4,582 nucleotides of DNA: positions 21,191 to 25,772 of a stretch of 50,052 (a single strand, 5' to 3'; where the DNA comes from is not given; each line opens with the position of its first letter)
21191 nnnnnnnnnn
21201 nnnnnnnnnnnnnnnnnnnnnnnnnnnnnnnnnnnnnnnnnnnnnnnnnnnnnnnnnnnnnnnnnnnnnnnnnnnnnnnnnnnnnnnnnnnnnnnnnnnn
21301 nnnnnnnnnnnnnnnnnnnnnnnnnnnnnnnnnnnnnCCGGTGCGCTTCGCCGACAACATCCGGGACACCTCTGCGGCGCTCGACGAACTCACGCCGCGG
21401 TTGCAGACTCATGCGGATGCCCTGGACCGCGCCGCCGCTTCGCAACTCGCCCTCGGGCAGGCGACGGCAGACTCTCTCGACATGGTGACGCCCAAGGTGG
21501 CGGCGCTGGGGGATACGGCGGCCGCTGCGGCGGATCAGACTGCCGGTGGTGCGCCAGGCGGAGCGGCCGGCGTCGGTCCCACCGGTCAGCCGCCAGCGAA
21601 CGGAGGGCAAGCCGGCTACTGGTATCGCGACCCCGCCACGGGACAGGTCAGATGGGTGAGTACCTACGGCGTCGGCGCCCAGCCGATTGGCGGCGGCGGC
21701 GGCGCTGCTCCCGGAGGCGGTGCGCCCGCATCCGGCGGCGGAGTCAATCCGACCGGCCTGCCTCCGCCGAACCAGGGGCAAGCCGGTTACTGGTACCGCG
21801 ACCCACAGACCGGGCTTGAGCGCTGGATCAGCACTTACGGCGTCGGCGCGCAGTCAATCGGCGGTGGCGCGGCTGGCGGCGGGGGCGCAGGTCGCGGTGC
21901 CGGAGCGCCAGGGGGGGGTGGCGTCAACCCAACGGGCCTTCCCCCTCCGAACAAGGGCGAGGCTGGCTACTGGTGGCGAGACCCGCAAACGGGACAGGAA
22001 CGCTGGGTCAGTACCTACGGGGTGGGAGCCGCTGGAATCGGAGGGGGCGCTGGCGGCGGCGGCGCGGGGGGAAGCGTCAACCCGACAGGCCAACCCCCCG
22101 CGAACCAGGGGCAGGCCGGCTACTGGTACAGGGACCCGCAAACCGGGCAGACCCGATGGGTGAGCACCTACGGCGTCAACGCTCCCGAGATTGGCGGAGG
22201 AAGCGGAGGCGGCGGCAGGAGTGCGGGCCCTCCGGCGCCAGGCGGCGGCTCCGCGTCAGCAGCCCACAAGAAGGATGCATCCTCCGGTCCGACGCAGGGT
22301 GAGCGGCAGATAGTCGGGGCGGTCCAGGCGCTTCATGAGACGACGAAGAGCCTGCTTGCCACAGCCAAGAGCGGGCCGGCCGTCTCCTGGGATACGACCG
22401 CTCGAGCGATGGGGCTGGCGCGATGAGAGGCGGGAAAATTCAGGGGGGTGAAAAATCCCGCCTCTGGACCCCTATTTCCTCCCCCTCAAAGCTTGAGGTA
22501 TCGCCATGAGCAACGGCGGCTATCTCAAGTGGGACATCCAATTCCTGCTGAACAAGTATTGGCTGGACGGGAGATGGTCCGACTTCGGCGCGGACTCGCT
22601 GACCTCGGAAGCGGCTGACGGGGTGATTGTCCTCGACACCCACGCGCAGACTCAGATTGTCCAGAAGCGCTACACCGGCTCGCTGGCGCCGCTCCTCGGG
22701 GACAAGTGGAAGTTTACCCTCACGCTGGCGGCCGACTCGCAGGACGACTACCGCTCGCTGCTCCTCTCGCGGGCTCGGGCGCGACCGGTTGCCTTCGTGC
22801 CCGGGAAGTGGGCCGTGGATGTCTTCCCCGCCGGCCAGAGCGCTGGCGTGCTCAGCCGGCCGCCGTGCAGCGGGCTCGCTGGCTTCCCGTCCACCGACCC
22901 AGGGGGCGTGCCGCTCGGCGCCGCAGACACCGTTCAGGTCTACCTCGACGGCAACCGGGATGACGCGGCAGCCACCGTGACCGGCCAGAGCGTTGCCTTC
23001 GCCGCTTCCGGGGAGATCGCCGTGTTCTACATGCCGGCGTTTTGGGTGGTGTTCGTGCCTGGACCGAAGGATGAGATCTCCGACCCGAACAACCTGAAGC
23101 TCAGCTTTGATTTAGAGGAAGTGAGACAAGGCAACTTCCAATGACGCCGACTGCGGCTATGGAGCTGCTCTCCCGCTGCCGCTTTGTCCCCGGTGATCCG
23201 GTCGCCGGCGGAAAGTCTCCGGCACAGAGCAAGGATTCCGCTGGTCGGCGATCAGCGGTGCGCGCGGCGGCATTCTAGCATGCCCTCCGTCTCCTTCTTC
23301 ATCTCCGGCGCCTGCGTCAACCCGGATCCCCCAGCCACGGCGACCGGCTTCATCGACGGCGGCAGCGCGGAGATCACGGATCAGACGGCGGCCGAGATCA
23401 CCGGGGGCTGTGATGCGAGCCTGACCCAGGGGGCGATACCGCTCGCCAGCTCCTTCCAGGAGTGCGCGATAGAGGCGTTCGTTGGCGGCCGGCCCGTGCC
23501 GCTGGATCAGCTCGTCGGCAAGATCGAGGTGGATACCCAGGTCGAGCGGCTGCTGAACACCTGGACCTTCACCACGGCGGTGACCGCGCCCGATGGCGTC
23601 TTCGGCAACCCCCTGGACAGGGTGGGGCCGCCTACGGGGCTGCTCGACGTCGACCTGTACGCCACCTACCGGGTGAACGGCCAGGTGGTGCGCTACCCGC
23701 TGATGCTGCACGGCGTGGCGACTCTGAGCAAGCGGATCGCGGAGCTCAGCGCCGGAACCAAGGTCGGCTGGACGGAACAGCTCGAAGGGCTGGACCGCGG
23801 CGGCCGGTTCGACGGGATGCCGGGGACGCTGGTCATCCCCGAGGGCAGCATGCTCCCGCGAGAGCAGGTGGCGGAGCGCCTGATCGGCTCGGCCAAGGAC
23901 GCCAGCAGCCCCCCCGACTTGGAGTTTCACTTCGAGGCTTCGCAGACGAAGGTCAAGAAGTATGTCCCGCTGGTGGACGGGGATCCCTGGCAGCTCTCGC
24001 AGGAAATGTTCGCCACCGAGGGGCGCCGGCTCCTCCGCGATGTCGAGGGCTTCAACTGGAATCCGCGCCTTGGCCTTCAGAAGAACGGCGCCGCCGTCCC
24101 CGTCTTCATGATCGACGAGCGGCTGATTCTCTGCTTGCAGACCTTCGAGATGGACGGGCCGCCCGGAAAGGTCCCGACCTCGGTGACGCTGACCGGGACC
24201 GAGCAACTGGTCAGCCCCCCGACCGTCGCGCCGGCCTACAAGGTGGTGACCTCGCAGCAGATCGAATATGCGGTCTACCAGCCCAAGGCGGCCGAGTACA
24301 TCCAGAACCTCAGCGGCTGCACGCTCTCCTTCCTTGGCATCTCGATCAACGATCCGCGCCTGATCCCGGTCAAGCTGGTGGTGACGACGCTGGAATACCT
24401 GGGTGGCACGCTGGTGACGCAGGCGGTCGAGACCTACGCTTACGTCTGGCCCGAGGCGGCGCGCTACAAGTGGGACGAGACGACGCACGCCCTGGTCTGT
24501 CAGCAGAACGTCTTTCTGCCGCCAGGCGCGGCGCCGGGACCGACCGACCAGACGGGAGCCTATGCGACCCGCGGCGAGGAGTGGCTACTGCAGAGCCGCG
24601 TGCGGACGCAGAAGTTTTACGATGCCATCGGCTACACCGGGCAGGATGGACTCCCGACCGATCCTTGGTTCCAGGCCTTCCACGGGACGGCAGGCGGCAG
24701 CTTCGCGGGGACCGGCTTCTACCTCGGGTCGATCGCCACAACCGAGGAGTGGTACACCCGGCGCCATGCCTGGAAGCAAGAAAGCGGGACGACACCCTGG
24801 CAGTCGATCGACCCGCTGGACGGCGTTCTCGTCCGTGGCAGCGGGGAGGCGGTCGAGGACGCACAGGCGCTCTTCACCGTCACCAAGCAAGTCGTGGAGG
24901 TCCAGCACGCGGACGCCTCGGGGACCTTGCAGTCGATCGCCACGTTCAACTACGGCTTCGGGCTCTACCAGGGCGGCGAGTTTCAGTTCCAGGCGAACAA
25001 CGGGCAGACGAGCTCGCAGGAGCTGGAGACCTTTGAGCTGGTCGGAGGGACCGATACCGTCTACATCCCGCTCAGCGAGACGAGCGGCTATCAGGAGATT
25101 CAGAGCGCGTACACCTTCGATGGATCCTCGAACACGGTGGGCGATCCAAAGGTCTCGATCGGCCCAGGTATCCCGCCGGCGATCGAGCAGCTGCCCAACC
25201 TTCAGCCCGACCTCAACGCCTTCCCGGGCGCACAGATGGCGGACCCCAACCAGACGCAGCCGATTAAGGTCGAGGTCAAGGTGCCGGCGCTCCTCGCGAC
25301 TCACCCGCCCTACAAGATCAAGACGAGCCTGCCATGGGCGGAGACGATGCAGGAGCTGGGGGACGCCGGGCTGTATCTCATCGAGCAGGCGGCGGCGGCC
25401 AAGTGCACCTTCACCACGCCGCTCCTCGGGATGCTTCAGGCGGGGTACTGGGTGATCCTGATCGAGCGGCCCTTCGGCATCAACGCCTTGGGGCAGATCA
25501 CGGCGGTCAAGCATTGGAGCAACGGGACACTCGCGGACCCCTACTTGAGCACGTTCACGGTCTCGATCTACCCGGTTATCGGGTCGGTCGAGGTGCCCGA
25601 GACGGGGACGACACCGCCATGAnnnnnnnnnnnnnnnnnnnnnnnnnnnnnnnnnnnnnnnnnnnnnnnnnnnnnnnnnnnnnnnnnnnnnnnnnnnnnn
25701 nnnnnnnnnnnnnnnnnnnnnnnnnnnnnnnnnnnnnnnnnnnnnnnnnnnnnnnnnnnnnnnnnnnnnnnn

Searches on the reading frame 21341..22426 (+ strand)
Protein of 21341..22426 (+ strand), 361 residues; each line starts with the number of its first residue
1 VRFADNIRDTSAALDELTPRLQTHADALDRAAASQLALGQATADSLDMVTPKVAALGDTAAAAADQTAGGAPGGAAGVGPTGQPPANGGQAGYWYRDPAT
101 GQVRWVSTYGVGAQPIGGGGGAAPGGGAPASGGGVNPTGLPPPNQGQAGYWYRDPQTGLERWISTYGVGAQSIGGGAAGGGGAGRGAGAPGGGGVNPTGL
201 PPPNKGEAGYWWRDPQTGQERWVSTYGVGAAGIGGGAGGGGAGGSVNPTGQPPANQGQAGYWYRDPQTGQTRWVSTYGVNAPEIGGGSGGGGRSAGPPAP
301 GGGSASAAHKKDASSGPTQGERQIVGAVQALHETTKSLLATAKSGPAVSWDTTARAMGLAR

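Call 9: search_protein_families(library=phrogs, proteins=[window:21341-22426:+], max_evalue=0.01)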
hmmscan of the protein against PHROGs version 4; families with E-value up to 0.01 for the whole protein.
window:21341-22426:+ (361 aa): 1 family
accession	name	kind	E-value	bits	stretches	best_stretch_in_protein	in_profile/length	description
phrog_27420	-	unknown function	2.6e-05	25.2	0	258-274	13-29/60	-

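Call 71: search_protein_families(library=pfam, proteins=[window:21341-22426:+], max_evalue=0.01)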
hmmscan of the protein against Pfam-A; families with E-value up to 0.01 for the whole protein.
window:21341-22426:+ (361 aa): 1 family
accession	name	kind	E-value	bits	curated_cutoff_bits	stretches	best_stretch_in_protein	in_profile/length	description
PF08265.16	YL1_C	-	0.00083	19.5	22.6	0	152-159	11-18/29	YL1 nuclear protein C-terminal domain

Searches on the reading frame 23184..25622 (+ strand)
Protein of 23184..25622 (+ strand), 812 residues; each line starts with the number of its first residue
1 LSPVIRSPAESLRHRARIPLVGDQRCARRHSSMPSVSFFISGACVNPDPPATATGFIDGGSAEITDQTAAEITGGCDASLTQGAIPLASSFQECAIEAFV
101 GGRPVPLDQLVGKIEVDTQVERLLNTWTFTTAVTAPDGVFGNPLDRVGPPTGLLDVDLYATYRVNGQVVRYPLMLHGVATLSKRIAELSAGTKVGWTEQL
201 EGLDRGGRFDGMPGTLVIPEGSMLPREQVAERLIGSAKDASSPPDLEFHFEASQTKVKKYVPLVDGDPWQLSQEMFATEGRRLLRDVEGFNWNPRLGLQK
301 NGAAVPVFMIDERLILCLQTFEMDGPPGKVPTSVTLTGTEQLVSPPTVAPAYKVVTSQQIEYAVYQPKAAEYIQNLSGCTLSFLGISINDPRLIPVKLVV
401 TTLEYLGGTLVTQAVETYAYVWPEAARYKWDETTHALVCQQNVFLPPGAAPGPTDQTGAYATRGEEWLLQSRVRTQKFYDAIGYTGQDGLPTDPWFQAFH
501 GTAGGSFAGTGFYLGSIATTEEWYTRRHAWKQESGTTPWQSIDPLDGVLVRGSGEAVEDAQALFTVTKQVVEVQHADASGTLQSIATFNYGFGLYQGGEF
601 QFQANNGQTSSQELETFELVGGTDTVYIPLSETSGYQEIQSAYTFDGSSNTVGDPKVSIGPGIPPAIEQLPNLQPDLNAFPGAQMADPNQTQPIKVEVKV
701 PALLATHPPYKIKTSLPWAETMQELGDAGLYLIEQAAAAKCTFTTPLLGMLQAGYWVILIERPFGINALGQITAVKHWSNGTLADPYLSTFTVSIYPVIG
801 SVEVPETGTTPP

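Call 5: search_protein_families(library=pfam, proteins=[window:23184-25622:+], max_evalue=0.1)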
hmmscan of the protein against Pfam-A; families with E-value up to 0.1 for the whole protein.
window:23184-25622:+ (812 aa): 0 families

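Call 6: search_protein_families(library=phrogs, proteins=[window:23184-25622:+], max_evalue=0.1)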
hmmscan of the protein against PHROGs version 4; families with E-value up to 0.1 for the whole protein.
window:23184-25622:+ (812 aa): 0 families

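Call 14: find_related_loci(query=window:23280-25622:+, collection=viral_contigs, flank=10000)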
Query window:23280-25622:+ (780 aa) in viral_contigs; peptide patterns used: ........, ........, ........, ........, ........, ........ (x = any residue, [..] = any of these).
1 stretches matched a pattern, but none encodes a relative of the query by tblastn (E <= 1e-3).

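Call 35: search_protein_families(library=ncbifam, proteins=[window:23280-25622:+], max_evalue=0.1)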
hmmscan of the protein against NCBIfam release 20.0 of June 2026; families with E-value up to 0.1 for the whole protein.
window:23280-25622:+ (780 aa): 0 families

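Call 54: search_solved_structures(query=window:23280-25622:+, max_evalue=1)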
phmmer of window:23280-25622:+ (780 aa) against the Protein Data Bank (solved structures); distinct sequences matched with E-value up to 1: 1.
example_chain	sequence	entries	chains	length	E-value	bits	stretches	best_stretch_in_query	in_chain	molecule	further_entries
4k90_B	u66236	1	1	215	0.15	13.6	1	532-626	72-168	Extracellular metalloproteinase mep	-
